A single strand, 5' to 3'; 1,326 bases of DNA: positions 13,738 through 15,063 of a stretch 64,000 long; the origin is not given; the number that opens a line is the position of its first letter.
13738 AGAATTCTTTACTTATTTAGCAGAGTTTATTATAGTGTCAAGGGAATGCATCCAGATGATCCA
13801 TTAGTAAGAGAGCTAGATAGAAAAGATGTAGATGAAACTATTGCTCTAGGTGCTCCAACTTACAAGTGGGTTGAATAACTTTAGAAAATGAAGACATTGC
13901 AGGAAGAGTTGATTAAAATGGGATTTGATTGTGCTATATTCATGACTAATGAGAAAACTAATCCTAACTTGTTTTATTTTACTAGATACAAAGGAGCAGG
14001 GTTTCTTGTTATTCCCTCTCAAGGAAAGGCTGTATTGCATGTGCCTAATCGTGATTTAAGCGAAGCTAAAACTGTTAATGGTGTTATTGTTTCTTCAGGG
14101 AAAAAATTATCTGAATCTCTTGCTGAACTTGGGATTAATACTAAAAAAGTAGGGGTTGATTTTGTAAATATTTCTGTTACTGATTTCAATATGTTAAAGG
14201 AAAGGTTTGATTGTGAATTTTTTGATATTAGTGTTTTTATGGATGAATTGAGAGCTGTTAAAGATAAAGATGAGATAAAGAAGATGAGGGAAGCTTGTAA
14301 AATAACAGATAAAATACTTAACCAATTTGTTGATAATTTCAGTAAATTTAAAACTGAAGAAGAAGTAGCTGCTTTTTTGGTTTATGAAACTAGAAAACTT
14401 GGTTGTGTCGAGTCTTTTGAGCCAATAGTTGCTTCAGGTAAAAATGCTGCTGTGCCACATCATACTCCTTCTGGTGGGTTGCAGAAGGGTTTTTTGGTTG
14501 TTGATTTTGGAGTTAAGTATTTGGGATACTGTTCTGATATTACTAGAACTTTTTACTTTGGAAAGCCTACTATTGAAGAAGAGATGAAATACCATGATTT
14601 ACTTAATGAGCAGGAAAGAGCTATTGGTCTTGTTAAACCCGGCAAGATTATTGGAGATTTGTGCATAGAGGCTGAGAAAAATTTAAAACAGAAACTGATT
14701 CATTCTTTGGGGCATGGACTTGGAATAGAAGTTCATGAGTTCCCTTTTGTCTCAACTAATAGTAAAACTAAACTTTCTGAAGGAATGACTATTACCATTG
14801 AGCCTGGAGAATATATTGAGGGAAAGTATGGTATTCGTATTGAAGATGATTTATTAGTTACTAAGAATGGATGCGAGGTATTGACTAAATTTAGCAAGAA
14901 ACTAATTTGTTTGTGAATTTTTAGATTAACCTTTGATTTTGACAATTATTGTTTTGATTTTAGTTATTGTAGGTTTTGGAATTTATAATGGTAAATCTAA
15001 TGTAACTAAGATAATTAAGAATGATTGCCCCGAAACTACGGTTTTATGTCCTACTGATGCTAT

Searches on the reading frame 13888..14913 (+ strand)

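Call 53: search_protein_families(library=pfam, proteins=[window:13888-14913:+], max_evalue=0.001)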
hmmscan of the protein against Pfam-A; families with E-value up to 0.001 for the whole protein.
window:13888-14913:+ (342 aa): 2 families
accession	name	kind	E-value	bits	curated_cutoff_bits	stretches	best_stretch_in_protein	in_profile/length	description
PF00557.29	Peptidase_M24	-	2.4e-57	194.5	23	1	131-326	1-208/208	Metallopeptidase family M24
PF01321.24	Creatinase_N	-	5.1e-13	50.1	22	1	2-124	3-128/128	Creatinase/Prolidase N-terminal domain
